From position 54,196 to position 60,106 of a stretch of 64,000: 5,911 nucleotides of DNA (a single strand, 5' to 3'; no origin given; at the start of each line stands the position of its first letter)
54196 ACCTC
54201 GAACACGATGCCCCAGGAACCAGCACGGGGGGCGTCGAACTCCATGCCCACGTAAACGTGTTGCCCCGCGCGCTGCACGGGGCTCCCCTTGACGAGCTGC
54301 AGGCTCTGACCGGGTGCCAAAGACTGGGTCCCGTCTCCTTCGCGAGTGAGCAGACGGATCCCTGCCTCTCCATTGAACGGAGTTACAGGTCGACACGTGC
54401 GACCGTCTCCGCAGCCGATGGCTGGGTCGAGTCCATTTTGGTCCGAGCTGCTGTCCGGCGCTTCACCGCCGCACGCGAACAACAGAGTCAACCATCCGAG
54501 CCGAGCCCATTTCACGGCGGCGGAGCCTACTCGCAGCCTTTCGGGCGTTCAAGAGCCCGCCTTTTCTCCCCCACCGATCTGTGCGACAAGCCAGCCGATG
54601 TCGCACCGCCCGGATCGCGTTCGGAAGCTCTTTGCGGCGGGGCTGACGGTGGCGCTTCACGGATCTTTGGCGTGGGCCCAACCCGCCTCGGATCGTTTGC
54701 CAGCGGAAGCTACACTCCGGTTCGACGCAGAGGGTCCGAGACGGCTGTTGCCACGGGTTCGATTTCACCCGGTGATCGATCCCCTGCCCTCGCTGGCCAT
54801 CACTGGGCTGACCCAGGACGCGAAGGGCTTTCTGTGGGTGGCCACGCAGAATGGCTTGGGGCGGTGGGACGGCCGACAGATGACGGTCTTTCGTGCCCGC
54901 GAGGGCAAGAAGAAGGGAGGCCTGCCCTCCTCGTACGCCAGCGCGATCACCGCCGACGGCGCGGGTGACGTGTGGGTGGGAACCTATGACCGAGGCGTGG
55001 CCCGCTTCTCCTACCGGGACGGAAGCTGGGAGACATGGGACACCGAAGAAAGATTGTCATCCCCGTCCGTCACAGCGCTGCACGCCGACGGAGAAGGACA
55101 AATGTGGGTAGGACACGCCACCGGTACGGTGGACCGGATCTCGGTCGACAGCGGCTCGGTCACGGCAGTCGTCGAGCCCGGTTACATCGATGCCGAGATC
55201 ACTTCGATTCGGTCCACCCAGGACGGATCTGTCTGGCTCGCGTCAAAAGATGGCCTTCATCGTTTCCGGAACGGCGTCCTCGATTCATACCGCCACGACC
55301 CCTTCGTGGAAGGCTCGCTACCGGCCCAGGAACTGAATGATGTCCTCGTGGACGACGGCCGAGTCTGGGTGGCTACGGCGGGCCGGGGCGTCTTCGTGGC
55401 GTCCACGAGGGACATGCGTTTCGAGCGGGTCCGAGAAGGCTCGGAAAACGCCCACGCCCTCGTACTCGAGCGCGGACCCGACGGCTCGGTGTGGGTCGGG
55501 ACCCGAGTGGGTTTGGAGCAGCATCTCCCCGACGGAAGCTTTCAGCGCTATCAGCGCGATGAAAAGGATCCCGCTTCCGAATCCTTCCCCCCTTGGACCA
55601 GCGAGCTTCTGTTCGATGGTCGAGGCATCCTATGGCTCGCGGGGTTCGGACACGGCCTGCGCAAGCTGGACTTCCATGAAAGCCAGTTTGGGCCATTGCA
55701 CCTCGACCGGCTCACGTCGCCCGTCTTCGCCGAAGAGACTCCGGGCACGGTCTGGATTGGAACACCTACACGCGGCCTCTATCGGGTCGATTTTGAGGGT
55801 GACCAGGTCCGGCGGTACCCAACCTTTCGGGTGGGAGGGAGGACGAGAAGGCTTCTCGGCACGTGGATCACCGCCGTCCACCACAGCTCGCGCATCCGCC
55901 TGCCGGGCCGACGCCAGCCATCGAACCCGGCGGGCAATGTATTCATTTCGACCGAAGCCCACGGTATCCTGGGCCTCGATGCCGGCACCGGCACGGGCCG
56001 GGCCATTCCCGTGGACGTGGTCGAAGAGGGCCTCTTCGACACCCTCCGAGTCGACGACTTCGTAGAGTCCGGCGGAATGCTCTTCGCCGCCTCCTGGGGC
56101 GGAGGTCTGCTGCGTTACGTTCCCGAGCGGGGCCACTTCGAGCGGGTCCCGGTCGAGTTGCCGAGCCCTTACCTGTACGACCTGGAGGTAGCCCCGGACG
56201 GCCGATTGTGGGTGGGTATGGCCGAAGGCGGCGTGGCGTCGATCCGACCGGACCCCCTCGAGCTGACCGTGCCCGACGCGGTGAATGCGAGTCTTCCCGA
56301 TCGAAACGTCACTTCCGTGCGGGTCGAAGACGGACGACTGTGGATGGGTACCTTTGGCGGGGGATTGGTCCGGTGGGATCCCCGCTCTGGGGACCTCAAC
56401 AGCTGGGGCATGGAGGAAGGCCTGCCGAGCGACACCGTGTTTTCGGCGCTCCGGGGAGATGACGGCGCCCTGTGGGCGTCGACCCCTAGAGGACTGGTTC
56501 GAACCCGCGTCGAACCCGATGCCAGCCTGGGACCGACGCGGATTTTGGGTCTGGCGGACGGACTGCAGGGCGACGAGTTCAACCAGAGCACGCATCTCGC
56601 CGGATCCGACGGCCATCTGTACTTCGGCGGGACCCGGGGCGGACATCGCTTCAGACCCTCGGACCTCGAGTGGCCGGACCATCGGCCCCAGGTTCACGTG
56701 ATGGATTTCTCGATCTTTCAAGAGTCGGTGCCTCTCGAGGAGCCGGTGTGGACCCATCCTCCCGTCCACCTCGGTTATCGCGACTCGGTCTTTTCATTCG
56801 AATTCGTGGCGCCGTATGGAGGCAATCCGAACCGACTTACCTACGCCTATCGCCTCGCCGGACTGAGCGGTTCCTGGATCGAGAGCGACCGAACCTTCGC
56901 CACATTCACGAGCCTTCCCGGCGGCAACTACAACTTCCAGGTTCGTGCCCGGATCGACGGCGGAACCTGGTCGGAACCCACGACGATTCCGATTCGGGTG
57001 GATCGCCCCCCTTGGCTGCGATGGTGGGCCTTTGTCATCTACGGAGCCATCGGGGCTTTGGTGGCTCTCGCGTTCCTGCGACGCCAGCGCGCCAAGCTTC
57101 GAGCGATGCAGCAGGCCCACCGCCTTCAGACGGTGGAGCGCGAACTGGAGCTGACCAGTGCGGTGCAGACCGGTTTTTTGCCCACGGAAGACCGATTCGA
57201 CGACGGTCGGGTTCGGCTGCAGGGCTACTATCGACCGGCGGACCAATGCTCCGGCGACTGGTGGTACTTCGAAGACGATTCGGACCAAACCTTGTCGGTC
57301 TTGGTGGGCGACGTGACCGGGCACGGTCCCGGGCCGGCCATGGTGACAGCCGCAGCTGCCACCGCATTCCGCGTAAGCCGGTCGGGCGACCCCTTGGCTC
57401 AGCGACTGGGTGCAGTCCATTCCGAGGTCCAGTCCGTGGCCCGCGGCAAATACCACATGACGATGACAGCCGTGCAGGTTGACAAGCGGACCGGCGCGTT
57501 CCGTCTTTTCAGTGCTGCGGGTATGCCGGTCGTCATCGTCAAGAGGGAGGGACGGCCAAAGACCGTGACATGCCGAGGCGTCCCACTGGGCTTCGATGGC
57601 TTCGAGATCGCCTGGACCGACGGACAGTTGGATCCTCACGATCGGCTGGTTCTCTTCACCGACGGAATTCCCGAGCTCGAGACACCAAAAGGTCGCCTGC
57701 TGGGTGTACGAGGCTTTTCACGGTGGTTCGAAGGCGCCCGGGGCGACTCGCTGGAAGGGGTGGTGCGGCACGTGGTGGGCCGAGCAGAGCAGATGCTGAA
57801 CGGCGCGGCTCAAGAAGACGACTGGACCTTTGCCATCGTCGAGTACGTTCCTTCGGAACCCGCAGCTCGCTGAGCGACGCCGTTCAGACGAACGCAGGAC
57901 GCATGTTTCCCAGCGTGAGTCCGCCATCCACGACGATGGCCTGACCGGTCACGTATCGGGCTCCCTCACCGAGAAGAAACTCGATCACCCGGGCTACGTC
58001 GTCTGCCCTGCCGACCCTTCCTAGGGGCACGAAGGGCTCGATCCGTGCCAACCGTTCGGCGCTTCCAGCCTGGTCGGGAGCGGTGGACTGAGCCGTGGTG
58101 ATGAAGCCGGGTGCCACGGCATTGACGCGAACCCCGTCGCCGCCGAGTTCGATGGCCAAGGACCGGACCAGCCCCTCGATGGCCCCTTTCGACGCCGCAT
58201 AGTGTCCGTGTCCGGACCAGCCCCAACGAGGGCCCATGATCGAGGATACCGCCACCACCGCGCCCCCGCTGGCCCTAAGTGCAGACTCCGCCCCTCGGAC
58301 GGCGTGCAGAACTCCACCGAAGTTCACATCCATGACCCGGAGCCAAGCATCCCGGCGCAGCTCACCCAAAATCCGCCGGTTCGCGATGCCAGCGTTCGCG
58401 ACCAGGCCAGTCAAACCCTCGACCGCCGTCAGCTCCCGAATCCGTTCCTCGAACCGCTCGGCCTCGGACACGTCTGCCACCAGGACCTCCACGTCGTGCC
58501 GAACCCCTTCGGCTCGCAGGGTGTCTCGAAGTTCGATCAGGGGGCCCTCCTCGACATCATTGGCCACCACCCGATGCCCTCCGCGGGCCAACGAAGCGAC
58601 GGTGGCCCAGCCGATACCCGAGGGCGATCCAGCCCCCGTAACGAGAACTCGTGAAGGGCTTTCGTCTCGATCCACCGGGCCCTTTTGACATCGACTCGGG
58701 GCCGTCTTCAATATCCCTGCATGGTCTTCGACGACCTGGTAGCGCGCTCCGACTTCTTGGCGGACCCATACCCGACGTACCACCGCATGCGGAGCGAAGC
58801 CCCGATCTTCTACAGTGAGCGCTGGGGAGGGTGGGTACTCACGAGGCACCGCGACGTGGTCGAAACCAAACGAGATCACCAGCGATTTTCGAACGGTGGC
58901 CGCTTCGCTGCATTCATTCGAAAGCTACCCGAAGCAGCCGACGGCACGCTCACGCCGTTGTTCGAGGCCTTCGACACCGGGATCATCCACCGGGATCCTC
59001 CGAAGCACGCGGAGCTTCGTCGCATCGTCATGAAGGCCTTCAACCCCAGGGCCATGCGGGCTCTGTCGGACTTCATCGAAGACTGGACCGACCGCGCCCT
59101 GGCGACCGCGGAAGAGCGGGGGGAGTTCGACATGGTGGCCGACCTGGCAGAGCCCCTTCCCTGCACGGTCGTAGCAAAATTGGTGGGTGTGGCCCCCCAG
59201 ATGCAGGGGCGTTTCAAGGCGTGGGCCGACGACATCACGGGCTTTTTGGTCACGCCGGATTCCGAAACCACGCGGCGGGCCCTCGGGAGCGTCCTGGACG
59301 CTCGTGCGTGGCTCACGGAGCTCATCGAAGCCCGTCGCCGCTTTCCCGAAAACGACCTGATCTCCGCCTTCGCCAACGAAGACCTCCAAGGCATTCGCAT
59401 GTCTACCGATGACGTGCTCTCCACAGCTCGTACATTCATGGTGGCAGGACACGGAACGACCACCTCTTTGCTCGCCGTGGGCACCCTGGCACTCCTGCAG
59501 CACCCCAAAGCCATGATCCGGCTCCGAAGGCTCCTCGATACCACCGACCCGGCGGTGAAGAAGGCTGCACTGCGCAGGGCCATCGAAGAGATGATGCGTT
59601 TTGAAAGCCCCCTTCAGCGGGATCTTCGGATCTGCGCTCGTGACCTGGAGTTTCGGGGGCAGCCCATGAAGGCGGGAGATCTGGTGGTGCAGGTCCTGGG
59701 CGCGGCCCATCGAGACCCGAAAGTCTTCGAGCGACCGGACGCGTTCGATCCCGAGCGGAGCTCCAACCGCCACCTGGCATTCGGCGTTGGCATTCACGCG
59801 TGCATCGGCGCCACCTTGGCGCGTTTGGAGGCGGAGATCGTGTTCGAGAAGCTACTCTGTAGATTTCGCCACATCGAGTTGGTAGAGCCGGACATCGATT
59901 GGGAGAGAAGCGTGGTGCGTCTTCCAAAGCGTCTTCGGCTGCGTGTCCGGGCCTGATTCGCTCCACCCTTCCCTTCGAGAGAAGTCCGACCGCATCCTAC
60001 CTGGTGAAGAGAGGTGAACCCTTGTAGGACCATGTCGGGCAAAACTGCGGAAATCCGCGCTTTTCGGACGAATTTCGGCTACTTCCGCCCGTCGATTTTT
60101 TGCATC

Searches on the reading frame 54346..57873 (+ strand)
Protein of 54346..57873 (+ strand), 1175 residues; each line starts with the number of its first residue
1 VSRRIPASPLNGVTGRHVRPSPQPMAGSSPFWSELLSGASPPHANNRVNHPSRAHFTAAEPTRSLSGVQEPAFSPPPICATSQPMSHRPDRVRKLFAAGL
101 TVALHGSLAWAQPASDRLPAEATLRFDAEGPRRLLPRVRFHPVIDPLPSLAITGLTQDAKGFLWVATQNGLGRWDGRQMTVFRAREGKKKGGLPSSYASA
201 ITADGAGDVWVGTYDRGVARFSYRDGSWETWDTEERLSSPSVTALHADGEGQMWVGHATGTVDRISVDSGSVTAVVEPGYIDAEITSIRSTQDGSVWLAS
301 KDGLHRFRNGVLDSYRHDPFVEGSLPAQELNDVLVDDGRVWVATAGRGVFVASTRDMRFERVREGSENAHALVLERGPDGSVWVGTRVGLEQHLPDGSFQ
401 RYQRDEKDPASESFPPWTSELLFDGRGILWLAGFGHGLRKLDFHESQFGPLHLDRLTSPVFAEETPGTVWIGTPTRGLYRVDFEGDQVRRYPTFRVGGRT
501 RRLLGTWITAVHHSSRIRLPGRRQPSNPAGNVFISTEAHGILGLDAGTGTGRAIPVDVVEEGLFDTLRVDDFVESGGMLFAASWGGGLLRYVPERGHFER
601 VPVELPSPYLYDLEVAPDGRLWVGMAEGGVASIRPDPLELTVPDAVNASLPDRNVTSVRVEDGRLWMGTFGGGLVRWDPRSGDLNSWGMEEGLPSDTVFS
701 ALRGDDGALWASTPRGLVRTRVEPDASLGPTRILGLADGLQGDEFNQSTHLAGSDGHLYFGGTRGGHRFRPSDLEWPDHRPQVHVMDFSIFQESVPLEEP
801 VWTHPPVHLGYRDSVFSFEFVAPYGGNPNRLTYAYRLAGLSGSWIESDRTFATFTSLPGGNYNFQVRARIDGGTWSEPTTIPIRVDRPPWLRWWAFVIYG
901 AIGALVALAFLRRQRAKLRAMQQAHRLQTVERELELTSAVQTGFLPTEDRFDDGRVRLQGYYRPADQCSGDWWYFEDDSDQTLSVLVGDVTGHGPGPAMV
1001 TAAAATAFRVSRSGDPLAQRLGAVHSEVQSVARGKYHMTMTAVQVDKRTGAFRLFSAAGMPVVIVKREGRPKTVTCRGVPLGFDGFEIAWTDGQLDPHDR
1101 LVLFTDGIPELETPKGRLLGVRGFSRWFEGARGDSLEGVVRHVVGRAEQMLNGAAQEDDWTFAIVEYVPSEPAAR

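Call 32: search_protein_families(library=pfam, proteins=[window:54346-57873:+], max_evalue=0.0001)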
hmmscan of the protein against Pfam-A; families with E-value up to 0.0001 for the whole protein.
window:54346-57873:+ (1175 aa): 5 families
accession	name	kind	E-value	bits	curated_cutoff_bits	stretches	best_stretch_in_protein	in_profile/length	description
PF07494.17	Reg_prop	-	7.1e-33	108.9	20.4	0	192-215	1-24/24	Two component regulator propeller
PF07228.17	SpoIIE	-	1.8e-26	93.7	25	1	980-1166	2-190/192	Stage II sporulation protein E (SpoIIE)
PF07495.19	Y_Y_Y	-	7e-14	51.9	26.6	1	826-885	3-64/65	Y_Y_Y domain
PF24684.1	Vgb_lyase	-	5.8e-08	32.3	50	0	194-300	53-156/290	Virginiamycin B lyase family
PF08450.18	SGL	-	8.2e-07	29.3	26.3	0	253-346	15-105/246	SMP-30/Gluconolactonase/LRE-like region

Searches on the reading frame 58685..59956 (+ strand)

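Call 32: search_protein_families(library=pfam, proteins=[window:58685-59956:+], max_evalue=0.0001)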
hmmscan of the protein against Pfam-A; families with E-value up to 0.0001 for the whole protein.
window:58685-59956:+ (423 aa): 1 family
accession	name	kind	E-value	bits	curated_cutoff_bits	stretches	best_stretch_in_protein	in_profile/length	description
PF00067.27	p450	-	2e-36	126.2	22.8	1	221-419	237-460/462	Cytochrome P450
